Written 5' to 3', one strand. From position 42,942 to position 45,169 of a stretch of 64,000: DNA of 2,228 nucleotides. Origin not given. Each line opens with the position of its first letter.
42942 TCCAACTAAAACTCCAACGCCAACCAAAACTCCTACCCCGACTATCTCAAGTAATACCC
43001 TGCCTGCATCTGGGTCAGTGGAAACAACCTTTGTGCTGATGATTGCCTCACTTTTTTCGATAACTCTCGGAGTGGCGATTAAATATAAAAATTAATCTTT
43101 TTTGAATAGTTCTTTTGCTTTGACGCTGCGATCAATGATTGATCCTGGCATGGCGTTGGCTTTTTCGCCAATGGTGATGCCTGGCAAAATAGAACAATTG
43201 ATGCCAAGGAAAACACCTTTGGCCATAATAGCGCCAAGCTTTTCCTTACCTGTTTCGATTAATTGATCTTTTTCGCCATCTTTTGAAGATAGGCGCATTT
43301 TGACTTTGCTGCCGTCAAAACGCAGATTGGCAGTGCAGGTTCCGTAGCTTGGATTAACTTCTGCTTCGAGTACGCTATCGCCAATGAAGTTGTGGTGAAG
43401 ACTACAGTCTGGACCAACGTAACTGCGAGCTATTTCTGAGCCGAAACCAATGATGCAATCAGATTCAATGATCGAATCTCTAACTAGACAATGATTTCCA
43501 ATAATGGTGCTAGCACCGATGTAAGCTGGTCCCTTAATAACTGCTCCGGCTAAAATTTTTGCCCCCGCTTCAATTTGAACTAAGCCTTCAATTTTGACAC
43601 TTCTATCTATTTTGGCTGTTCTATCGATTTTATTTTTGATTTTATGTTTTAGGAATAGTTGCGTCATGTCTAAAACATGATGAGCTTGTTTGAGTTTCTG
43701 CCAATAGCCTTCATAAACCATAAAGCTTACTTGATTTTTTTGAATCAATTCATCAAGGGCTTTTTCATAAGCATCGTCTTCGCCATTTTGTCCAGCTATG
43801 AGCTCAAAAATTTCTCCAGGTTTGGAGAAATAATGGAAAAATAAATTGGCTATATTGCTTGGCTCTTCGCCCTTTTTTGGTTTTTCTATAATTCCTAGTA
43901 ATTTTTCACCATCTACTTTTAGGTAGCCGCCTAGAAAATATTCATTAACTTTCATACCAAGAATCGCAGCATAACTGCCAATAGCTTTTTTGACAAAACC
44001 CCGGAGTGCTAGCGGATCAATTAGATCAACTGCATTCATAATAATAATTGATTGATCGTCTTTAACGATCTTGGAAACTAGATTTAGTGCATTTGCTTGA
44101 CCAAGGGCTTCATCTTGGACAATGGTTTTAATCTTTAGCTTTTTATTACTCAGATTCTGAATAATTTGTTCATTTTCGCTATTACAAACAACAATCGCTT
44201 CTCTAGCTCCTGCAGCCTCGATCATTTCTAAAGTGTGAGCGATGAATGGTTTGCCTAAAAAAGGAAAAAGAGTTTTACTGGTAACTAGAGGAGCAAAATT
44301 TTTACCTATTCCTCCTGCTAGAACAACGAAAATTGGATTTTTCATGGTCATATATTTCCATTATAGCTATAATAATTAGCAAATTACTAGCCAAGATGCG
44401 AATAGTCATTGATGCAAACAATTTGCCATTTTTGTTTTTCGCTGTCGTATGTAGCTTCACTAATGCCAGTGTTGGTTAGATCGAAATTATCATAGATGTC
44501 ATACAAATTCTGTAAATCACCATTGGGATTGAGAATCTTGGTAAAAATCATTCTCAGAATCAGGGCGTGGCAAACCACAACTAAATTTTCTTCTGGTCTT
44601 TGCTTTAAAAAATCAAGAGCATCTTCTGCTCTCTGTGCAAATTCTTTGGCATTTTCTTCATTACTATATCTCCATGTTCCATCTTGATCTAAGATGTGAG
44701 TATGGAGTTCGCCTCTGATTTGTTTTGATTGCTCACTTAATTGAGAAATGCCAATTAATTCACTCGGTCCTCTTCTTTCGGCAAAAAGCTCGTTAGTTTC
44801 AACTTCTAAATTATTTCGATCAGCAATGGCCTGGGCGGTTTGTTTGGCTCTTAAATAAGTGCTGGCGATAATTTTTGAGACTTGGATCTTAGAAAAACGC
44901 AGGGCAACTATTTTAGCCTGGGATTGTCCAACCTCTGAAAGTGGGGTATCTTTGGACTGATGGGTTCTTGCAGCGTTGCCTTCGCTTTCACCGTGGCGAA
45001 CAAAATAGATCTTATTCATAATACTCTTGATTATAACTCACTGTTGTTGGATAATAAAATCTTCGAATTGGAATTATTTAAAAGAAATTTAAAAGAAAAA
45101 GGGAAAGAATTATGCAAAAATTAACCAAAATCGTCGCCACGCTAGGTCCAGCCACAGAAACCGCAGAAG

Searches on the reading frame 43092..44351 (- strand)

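Call 59: search_protein_families(library=pfam, proteins=[window:43092-44351:-], max_evalue=0.001)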
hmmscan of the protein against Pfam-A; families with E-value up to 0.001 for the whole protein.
window:43092-44351:- (419 aa): 6 families
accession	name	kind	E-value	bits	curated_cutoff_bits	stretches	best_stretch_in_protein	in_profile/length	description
PF00483.29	NTP_transferase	-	1.7e-20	74.1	21.2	1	9-218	3-227/245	Nucleotidyl transferase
PF00132.30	Hexapep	-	7.1e-12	44.9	27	2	258-291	2-35/36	Bacterial transferase hexapeptide (six repeats)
PF25084.1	LbH_EIF2B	-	1e-08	35.6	54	1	264-321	10-67/105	EIF2B subunit epsilon LbH domain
PF12804.13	NTP_transf_3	-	4.3e-07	30.7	27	1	9-89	2-76/160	MobA-like NTP transferase domain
PF16314.11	DUF4954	-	3.8e-05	23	26.2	1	241-330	181-267/433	Domain of unknown function (DUF4954)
PF00535.33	Glycos_transf_2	-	8.3e-05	23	23.3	1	60-150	41-130/168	Glycosyl transferase family 2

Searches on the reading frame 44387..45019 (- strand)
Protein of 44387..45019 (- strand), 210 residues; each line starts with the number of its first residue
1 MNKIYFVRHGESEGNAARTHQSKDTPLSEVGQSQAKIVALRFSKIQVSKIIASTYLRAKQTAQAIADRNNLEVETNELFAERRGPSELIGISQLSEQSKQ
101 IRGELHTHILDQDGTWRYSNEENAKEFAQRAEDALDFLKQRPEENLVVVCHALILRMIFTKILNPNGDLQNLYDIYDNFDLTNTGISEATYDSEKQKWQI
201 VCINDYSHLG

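Call 59: search_protein_families(library=pfam, proteins=[window:44387-45019:-], max_evalue=0.001)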
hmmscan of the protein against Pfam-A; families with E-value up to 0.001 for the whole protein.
window:44387-45019:- (210 aa): 1 family
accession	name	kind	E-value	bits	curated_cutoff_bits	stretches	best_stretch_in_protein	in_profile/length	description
PF00300.27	His_Phos_1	-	1.3e-33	116.7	21.7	1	4-205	1-193/194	Histidine phosphatase superfamily (branch 1)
